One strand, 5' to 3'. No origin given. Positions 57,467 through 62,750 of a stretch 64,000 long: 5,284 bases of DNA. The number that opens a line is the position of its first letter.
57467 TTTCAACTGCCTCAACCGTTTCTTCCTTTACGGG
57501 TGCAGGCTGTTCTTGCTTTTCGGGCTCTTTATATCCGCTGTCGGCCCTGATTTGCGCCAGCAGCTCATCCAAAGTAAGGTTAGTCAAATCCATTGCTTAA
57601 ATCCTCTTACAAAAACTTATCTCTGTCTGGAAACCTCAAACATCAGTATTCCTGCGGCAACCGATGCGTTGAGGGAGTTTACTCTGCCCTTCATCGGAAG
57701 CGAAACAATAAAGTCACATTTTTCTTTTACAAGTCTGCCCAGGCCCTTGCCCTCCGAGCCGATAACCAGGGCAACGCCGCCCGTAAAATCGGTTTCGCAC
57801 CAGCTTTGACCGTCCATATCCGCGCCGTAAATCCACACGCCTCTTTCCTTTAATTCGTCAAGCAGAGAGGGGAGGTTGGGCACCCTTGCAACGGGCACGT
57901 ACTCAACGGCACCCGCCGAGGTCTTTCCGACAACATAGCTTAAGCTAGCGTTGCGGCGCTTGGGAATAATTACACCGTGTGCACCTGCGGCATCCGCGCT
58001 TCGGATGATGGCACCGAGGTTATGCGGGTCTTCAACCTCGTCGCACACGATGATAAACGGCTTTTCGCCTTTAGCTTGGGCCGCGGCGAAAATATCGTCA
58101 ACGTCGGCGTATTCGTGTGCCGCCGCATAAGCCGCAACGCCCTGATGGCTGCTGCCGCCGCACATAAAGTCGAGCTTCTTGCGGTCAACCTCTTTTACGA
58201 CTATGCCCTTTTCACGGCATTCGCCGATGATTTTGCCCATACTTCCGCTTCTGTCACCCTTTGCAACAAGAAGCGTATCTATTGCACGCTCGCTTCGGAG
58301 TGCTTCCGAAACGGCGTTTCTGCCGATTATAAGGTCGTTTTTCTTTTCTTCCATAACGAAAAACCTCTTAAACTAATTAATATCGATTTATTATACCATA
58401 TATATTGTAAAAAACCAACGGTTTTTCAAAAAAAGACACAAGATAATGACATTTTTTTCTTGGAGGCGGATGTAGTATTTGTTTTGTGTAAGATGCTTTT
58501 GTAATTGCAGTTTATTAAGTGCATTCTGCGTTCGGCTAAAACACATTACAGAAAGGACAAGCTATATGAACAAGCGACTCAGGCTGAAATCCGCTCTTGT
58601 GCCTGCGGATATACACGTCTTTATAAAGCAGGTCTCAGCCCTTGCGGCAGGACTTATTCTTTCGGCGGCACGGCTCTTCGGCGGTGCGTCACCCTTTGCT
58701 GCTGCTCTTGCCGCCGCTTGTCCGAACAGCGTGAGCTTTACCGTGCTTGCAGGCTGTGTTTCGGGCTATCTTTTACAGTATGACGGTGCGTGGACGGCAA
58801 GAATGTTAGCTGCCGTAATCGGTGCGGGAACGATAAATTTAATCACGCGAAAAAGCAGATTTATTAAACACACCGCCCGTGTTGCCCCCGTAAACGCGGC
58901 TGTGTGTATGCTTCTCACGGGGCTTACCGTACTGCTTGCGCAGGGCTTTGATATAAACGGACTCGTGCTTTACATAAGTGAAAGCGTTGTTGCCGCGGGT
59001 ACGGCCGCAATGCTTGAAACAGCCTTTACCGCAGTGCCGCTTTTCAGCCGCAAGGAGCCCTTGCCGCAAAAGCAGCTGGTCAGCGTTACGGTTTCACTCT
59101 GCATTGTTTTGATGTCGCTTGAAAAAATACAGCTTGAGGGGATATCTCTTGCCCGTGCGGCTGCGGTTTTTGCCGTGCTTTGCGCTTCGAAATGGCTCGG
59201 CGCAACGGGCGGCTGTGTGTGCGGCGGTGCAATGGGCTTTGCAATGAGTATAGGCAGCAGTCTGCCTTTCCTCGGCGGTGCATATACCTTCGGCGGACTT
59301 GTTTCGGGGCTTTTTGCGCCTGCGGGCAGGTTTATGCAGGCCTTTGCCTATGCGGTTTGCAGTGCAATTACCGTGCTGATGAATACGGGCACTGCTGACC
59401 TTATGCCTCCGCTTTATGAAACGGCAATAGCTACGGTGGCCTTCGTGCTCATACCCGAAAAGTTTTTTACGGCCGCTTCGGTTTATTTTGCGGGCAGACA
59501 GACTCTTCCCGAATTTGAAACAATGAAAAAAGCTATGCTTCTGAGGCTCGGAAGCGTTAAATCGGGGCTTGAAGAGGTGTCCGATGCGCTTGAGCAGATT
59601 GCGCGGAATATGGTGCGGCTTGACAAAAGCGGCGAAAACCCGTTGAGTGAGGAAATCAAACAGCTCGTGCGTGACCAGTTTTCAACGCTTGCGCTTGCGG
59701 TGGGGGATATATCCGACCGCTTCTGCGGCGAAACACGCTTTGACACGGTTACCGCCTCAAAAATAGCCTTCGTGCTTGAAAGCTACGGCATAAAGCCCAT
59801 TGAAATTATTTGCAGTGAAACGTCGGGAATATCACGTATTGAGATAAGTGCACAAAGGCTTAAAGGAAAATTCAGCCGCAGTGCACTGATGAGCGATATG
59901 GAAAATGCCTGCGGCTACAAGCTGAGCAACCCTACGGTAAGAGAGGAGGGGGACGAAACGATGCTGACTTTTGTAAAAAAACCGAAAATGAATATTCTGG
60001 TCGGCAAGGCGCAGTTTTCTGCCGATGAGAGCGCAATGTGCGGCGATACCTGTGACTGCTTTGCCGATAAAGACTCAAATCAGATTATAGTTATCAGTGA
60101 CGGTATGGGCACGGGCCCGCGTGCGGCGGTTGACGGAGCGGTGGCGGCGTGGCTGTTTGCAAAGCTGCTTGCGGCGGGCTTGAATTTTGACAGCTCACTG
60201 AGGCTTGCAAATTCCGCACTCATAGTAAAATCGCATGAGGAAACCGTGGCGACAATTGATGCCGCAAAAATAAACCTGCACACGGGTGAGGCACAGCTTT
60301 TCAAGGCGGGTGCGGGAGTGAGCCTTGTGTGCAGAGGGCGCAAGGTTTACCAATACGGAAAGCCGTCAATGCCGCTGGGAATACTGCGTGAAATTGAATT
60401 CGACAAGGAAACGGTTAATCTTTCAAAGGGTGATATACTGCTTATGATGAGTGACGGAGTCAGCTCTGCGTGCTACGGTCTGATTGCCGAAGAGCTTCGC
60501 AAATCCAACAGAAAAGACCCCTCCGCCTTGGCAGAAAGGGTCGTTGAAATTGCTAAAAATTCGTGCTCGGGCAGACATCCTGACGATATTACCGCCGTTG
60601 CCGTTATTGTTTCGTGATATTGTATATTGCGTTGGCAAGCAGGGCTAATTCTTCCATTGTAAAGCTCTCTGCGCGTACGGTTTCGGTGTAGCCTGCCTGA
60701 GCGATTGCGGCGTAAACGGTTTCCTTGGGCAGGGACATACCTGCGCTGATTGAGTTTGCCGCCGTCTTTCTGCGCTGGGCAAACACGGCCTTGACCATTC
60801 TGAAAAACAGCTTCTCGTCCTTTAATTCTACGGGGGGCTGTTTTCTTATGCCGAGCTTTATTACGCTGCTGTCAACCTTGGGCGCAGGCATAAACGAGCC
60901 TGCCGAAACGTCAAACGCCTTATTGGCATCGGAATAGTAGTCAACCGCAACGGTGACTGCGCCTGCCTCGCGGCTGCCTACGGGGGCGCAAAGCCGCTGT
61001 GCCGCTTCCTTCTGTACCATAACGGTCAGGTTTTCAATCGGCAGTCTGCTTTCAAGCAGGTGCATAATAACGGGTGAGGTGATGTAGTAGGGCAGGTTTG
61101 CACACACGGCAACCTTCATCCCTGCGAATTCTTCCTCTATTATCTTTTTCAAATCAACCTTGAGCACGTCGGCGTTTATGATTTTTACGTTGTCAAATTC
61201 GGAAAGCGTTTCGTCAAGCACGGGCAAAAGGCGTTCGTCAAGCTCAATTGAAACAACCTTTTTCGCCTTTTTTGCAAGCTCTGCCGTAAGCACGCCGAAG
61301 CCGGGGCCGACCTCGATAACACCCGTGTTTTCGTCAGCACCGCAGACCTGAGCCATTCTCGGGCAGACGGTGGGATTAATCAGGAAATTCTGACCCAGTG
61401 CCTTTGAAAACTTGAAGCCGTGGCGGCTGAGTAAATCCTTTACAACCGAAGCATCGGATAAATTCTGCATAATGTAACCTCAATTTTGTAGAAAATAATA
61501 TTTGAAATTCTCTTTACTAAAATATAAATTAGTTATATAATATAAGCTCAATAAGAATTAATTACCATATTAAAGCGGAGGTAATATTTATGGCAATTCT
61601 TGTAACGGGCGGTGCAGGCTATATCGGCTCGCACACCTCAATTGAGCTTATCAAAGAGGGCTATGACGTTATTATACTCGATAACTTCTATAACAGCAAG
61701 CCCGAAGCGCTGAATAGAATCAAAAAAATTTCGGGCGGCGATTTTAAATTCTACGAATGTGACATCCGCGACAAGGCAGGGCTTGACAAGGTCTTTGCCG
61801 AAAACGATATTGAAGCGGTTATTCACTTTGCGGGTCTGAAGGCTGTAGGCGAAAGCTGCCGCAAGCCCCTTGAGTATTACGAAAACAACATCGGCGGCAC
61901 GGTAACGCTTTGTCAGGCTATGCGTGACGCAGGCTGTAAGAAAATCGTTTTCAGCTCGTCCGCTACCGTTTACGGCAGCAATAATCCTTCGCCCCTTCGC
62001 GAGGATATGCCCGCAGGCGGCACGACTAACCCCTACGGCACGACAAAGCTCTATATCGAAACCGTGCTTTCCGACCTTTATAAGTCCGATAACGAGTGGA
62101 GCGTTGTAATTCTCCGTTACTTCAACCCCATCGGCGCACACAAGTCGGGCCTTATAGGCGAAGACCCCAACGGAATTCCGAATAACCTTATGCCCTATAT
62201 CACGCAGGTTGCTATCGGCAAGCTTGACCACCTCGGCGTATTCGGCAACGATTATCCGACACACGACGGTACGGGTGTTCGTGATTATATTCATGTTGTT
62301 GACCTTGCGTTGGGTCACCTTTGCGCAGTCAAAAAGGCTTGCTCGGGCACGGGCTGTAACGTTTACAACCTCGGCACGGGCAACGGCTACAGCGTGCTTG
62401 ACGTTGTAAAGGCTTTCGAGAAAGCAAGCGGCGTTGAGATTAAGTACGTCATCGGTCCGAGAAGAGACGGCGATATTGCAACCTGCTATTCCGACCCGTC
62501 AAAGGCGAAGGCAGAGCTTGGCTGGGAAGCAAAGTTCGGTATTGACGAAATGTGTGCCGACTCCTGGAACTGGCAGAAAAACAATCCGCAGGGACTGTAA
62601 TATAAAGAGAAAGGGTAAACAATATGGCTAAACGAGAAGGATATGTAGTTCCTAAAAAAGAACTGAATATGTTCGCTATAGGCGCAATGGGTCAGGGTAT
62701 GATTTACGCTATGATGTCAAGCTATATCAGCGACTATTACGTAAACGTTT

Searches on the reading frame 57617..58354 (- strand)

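Call 71: search_protein_families(library=pfam, proteins=[window:57617-58354:-], max_evalue=0.0001)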
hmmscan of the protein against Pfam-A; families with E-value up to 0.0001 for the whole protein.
window:57617-58354:- (245 aa): 2 families
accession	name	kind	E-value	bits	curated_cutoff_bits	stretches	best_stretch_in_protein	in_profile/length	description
PF00588.24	SpoU_methylase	-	7.6e-44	149.7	29.7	1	100-239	2-142/142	SpoU rRNA Methylase family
PF08032.17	SpoU_sub_bind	-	2.6e-22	79.3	22.8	1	8-82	1-75/76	RNA 2'-O ribose methyltransferase substrate binding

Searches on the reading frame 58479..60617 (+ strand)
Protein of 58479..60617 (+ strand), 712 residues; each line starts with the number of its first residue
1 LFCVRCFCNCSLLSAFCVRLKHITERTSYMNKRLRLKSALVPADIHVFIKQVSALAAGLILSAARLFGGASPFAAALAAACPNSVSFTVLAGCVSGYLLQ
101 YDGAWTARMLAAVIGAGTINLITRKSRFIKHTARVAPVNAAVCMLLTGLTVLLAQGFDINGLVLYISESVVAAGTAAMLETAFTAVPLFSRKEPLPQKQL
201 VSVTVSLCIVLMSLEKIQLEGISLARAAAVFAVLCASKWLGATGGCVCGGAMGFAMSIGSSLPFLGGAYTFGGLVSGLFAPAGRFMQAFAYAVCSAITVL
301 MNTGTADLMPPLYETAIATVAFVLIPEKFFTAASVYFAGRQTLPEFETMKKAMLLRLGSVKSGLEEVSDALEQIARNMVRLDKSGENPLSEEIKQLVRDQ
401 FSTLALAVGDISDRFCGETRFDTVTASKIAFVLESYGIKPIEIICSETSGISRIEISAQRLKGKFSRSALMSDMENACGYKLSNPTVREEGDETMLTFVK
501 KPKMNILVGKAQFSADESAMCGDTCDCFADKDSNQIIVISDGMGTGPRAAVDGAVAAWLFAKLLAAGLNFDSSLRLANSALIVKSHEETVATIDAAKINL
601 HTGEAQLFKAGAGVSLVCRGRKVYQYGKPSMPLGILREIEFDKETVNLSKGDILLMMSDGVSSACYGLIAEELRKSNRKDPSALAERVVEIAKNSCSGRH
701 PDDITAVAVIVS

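Call 71: search_protein_families(library=pfam, proteins=[window:58479-60617:+], max_evalue=0.0001)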
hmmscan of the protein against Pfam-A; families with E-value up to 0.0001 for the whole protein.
window:58479-60617:+ (712 aa): 2 families
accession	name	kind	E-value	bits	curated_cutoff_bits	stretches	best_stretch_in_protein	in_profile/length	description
PF07228.17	SpoIIE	-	2.4e-27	96.6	25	1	533-709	3-189/192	Stage II sporulation protein E (SpoIIE)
PF19732.4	SpoIIE_N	-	9.7e-12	44.7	27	1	41-341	31-333/605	Stage II sporulation protein E N-terminal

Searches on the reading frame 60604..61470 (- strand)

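Call 71: search_protein_families(library=pfam, proteins=[window:60604-61470:-], max_evalue=0.0001)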
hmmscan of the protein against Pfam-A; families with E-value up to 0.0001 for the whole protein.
window:60604-61470:- (288 aa): 1 family
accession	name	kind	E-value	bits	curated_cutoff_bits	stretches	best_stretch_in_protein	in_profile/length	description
PF00398.26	RrnaAD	-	1.6e-59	201.6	24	1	19-270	2-249/263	Ribosomal RNA adenine dimethylase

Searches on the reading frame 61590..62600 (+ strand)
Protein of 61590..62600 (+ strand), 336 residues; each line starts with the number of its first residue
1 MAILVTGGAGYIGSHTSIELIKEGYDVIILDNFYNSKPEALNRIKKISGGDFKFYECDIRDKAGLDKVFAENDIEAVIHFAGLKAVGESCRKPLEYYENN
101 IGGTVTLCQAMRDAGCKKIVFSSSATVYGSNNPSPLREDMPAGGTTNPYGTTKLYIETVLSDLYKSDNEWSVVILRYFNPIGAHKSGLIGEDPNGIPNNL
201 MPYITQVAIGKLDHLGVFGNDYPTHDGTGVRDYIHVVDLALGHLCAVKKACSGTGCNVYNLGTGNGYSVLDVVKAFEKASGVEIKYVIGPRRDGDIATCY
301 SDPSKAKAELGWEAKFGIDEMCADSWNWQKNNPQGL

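Call 71: search_protein_families(library=pfam, proteins=[window:61590-62600:+], max_evalue=0.0001)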
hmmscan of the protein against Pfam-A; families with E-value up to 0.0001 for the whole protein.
window:61590-62600:+ (336 aa): 9 families
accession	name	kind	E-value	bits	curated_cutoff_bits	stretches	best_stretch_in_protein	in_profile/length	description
PF16363.11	GDP_Man_Dehyd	-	4.7e-60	204.2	27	1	4-324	1-331/332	GDP-mannose 4,6 dehydratase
PF01370.27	Epimerase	-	4.5e-57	193.6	20.9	1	3-262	1-240/240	NAD dependent epimerase/dehydratase family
PF01073.25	3Beta_HSD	-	7.9e-17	61.6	22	1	4-132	1-124/280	3-beta hydroxysteroid dehydrogenase/isomerase family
PF02719.21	Polysacc_synt_2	-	3e-15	56.6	20.2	1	3-183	1-174/293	Polysaccharide biosynthesis protein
PF04321.23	RmlD_sub_bind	-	6.9e-11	42.2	27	1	1-162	1-138/287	RmlD substrate binding domain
PF00106.31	adh_short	-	6.8e-09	35.9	26.6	1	2-111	2-119/195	short chain dehydrogenase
PF08659.16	KR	-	7.4e-08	32.9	22.6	1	3-131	3-144/180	KR domain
PF05368.20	NmrA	-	2.2e-07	31.2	27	1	3-125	5-108/298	NmrA-like family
PF13460.12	NAD_binding_10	-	4e-06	27.3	27.2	1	7-173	1-141/184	NAD(P)H-binding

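Call 72: search_protein_families(library=ncbifam, proteins=[window:61590-62600:+], max_evalue=1e-10)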
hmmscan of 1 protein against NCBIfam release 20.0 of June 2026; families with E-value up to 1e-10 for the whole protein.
window:61590-62600:+ (336 aa): 13 families
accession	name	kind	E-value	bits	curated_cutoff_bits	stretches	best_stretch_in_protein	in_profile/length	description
NF007956.0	PRK10675.1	subfamily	1.4e-143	478.1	394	1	1-335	1-335/338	UDP-glucose 4-epimerase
TIGR01179.1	galE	equivalog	6e-138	459.2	262.3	1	2-335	1-331/332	UDP-glucose 4-epimerase GalE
TIGR04180.1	EDH_00030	hypoth_equivalog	5.8e-33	114.2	475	1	3-316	1-296/297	NAD-dependent 4,6-dehydratase LegB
TIGR01181.1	dTDP_gluc_dehyt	equivalog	6.1e-31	107.7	365.1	1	3-332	2-314/321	dTDP-glucose 4,6-dehydratase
TIGR02197.1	heptose_epim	equivalog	2.3e-26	92.7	274.6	1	3-291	1-273/316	ADP-glyceromanno-heptose 6-epimerase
NF011728.1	PRK15181.1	equivalog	1.9e-21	76.4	760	1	4-329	19-337/348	Vi polysaccharide biosynthesis UDP-N-acetylglucosaminuronic acid C-4 epimerase TviC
TIGR02622.1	CDP_4_6_dhtase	equivalog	9.7e-19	67.7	278.45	1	3-166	7-171/352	CDP-glucose 4,6-dehydratase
NF007582.0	PRK10217.1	equivalog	9.2e-18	64.4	698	1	2-112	3-113/355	dTDP-glucose 4,6-dehydratase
NF007490.0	PRK10084.1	subfamily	3.8e-17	62.3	649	1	1-113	1-113/361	dTDP-glucose 4,6-dehydratase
TIGR03466.1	HpnA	hypoth_equivalog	5.4e-17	61.7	367.65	1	2-184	2-174/327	hopanoid-associated sugar epimerase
NF043036.1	ErythonDh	equivalog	5.9e-14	52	325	1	1-163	1-163/321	D-erythronate dehydrogenase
NF042422.1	oxyalk_red_OleD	equivalog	1.5e-11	44.3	580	1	1-176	1-164/329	2-alkyl-3-oxoalkanoate reductase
TIGR03589.1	PseB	equivalog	4.2e-11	42.4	407.75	1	2-125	6-126/324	UDP-N-acetylglucosamine 4,6-dehydratase (inverting)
